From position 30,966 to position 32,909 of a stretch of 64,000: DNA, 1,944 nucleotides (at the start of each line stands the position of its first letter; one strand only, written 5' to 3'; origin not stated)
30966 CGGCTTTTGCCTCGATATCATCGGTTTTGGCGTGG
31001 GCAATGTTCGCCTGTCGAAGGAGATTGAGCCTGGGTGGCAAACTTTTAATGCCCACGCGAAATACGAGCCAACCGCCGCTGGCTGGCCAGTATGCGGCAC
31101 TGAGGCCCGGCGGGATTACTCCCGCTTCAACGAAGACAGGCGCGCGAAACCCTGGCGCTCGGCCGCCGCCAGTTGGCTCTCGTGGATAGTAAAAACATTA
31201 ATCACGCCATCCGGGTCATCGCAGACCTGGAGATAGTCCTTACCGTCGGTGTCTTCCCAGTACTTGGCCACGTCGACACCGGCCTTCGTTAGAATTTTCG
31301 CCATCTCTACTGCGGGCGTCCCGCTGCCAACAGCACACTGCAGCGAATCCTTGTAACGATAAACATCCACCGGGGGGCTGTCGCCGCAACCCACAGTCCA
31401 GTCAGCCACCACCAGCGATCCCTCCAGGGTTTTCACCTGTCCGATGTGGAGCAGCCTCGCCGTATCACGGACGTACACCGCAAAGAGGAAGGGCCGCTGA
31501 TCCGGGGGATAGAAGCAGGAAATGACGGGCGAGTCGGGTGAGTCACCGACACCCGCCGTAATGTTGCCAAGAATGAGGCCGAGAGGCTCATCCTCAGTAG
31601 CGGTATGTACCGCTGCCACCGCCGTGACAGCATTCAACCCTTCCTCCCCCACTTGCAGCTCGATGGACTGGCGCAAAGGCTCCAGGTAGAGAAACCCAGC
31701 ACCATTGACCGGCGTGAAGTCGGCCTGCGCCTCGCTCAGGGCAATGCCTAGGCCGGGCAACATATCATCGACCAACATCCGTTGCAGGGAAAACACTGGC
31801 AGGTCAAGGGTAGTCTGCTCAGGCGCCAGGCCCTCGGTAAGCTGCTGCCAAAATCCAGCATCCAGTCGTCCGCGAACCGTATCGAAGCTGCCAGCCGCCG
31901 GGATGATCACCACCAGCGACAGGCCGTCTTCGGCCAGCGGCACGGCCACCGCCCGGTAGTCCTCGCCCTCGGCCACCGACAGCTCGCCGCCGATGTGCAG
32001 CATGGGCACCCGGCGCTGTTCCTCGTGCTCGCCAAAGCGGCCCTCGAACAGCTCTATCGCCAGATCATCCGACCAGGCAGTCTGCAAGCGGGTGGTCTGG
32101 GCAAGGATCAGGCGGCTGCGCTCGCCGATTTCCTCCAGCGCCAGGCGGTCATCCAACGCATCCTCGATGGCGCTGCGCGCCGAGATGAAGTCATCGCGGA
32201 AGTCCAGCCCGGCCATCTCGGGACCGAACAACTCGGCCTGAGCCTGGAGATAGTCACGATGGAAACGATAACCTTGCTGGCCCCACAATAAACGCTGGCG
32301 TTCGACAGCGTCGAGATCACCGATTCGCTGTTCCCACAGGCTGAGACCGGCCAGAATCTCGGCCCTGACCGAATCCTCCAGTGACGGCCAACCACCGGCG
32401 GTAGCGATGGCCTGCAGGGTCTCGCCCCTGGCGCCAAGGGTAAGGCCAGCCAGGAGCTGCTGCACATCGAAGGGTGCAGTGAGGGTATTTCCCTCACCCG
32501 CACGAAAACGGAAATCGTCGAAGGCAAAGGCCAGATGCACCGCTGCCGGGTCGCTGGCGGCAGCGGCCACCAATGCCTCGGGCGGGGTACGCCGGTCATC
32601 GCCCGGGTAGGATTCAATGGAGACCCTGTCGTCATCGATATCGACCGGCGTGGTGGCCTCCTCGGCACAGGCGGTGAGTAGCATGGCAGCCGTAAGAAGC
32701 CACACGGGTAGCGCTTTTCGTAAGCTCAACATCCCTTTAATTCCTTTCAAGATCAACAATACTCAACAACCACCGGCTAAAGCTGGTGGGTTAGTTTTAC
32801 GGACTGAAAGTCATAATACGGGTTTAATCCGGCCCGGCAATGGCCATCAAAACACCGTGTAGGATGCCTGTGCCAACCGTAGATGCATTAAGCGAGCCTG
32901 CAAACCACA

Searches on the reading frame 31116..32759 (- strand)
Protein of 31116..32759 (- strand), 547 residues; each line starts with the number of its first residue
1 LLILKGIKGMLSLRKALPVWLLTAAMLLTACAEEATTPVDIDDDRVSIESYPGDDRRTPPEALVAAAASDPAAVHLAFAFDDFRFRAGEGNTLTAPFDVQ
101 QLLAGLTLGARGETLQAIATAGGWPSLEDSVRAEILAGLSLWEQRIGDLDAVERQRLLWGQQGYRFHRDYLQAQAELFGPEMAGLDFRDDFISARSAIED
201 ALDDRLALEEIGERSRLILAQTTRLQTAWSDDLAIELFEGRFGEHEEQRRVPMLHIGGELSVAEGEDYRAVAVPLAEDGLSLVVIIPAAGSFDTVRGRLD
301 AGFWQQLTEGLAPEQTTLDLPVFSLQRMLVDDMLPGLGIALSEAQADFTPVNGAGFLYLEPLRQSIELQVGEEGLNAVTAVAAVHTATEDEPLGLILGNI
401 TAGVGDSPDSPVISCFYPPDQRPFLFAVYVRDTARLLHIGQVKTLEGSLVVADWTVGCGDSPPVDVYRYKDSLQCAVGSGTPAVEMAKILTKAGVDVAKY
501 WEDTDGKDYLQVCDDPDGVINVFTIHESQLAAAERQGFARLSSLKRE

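Call 10: search_protein_families(library=pfam, proteins=[window:31116-32759:-], max_evalue=0.1)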
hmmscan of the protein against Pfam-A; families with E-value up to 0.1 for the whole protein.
window:31116-32759:- (547 aa): 1 family
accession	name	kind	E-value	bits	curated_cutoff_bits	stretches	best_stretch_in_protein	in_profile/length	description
PF00079.25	Serpin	-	1.1e-27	97.7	27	1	88-442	19-367/370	Serpin (serine protease inhibitor)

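Call 53: find_homologous_proteins(query=window:31116-32759:-, max_evalue=1e-20)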
Query window:31116-32759:- (547 aa): 17 proteins with E <= 1e-20 among 8000 candidates.
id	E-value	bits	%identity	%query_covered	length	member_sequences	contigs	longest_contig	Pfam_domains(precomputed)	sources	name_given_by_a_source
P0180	0.0e+0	1172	98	98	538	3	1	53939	PF00079.26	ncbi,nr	ncbi:MAG: hypothetical protein L3J88_02675 [Gammaproteobacteria bacterium]|nr:hypothetical protein [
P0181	4.7e-292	988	70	97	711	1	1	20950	PF00079.26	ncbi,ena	-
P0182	2.6e-239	814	72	98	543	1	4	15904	PF00079.26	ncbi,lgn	-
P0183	2.6e-236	804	74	96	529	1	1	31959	PF00079.26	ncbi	-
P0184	4.9e-223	760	69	98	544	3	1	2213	PF00079.26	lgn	-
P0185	1.2e-220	752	69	98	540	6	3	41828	PF00079.26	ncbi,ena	-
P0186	3.1e-203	695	63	98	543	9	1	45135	PF00079.26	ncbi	-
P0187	2.7e-193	662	61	98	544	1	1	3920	PF00079.26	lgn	-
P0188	4.2e-171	589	72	70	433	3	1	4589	PF00079.26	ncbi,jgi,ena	-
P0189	1.9e-162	560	62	83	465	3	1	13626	PF00079.26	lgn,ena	-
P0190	2.3e-151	523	50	97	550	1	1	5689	PF00079.26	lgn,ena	-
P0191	6.4e-144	499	68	64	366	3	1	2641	PF00079.26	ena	-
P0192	1.5e-143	498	47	96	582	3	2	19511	PF00079.26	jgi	jgi:serine protease inhibitor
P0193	9.5e-132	459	46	96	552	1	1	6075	PF00079.26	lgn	-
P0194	1.1e-129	452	44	96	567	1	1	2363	PF00079.26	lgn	-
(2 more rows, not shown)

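Call 54: find_encoding_contigs(protein=P0183, flank=6000, max_places=2)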
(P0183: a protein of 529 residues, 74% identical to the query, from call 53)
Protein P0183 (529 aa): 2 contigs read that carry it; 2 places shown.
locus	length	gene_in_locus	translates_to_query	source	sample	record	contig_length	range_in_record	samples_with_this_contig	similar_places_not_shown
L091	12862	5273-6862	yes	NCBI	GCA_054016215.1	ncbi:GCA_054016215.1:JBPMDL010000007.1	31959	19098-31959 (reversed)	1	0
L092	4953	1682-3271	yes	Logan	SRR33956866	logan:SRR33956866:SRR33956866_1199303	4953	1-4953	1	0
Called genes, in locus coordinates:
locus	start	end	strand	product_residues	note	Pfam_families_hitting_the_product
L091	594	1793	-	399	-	PF12704:MacB_PCD, PF02687:FtsX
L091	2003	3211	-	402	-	PF12704:MacB_PCD, PF02687:FtsX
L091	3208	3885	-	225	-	PF00005:ABC_tran, PF02463:SMC_N (faint), PF13304:AAA_21 (faint)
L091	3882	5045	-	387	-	PF25973:BSH_CzcB (weak), PF25954:Beta-barrel_RND_2, PF25975:CzcB_C (weak)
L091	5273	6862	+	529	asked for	PF00079:Serpin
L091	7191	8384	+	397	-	PF13579:Glyco_trans_4_4, PF13439:Glyco_transf_4, PF20706:GT4-conflict, PF00534:Glycos_transf_1, PF13692:Glyco_trans_1_4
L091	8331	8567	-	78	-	-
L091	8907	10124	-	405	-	-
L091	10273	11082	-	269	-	PF07044:DUF1329 (faint), PF17131:TP_0789-like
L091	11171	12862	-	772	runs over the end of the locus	PF02460:Patched (faint), PF03176:MMPL, PF00873:ACR_tran (faint), PF12349:Sterol-sensing (weak), PF03176:MMPL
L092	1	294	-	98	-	?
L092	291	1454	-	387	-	PF25973:BSH_CzcB (weak), PF25954:Beta-barrel_RND_2, PF25975:CzcB_C (weak)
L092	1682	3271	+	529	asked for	PF00079:Serpin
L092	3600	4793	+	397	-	PF13579:Glyco_trans_4_4, PF13439:Glyco_transf_4, PF20706:GT4-conflict, PF00534:Glycos_transf_1, PF13692:Glyco_trans_1_4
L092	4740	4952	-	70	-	?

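Call 55: find_encoding_contigs(protein=P0182, flank=6000, max_places=2)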
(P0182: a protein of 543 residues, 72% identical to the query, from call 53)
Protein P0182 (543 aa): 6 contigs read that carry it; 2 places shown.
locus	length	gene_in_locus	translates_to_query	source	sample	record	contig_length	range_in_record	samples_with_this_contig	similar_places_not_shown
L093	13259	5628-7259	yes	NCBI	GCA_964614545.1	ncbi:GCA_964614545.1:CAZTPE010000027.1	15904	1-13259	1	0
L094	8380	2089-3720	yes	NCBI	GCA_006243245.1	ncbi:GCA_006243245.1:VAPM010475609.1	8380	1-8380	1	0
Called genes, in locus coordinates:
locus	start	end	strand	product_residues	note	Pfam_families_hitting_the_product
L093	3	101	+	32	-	?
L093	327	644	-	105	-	-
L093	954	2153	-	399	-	PF12704:MacB_PCD, PF02687:FtsX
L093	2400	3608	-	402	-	PF12704:MacB_PCD, PF02687:FtsX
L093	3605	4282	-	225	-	PF00005:ABC_tran, PF02463:SMC_N (faint), PF13304:AAA_21 (faint)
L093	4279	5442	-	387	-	PF25973:BSH_CzcB (weak), PF25954:Beta-barrel_RND_2, PF25975:CzcB_C (weak)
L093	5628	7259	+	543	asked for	PF00079:Serpin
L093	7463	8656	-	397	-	-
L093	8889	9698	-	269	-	PF07044:DUF1329 (faint), PF17131:TP_0789-like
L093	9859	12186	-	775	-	PF03176:MMPL, PF00873:ACR_tran (faint), PF02460:Patched (weak), PF12349:Sterol-sensing (weak), PF03176:MMPL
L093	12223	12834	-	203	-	PF00440:TetR_N, PF17932:TetR_C_24 (weak), PF17935:TetR_C_27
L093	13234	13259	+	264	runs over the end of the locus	PF01569:PAP2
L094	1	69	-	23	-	?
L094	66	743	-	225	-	PF00005:ABC_tran, PF02463:SMC_N (faint), PF13304:AAA_21 (faint)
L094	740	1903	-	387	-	PF25973:BSH_CzcB (weak), PF25954:Beta-barrel_RND_2, PF25975:CzcB_C (weak)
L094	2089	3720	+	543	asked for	PF00079:Serpin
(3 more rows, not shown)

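Call 56: find_encoding_contigs(protein=P0181, flank=6000, max_places=2)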
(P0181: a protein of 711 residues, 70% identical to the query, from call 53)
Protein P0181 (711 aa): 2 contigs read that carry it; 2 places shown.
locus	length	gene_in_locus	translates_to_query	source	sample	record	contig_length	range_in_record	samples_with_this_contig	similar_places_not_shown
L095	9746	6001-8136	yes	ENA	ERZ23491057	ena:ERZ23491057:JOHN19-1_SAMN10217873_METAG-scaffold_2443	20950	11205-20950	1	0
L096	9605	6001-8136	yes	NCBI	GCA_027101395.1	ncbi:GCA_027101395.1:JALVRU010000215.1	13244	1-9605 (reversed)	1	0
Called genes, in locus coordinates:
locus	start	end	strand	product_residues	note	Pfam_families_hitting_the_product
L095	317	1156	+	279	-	-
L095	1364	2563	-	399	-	PF12704:MacB_PCD, PF02687:FtsX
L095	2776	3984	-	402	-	PF12704:MacB_PCD, PF02687:FtsX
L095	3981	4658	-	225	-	PF00005:ABC_tran, PF02463:SMC_N (faint), PF13304:AAA_21 (faint)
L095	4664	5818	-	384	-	PF25973:BSH_CzcB, PF25954:Beta-barrel_RND_2, PF25975:CzcB_C (faint)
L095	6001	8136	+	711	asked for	PF00079:Serpin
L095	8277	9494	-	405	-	-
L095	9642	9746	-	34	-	?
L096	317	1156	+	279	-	-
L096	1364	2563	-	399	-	PF12704:MacB_PCD, PF02687:FtsX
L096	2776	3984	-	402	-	PF12704:MacB_PCD, PF02687:FtsX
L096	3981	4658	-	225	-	PF00005:ABC_tran, PF02463:SMC_N (faint), PF13304:AAA_21 (faint)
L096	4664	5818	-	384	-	PF25973:BSH_CzcB, PF25954:Beta-barrel_RND_2, PF25975:CzcB_C (faint)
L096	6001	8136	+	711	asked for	PF00079:Serpin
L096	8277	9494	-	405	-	-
